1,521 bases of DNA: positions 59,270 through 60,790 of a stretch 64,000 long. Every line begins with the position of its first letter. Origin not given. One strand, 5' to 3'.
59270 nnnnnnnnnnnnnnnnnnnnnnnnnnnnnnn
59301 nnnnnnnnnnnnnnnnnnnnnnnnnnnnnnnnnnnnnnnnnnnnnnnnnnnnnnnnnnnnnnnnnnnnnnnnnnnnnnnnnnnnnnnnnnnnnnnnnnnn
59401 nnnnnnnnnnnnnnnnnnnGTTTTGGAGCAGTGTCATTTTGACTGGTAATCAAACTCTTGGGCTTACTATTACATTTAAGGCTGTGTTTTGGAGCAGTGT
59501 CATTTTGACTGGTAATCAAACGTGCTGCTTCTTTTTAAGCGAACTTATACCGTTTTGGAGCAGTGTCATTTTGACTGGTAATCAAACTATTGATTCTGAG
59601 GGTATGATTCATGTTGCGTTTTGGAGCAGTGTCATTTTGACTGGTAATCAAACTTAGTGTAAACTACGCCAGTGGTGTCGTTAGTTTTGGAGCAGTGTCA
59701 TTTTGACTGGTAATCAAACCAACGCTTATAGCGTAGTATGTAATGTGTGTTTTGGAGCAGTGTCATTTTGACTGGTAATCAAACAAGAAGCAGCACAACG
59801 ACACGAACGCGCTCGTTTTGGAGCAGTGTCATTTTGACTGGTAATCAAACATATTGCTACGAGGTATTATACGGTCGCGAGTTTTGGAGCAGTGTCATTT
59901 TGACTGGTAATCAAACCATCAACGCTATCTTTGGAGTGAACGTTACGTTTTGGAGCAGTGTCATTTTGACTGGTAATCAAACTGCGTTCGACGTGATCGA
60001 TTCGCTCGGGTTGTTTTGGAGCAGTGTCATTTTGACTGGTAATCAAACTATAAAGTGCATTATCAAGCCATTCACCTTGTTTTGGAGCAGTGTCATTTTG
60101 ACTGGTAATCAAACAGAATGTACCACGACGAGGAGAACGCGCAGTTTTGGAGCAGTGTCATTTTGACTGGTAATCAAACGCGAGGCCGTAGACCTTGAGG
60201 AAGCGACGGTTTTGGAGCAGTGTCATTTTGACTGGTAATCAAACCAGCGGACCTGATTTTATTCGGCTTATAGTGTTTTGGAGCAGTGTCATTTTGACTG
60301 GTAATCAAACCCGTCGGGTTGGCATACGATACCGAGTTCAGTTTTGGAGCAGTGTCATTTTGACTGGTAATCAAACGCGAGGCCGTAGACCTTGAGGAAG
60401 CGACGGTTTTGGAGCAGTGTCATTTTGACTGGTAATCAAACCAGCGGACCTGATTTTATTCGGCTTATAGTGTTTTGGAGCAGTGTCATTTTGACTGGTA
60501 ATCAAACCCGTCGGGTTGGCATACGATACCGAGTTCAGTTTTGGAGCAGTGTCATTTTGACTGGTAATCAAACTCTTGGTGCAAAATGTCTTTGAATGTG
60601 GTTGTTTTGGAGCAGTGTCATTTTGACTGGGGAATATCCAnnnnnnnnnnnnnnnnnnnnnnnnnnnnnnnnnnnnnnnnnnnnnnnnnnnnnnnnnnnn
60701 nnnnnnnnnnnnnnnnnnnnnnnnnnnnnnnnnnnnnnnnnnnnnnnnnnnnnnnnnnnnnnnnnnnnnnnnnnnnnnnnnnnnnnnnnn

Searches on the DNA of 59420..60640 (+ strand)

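Call 74: search_dna_similar(query=window:59420-60640:+, collection=phages, mode=distant, max_evalue=1, max_rows=30)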
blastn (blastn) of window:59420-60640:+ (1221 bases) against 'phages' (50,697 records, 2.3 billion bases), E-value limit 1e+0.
No match.
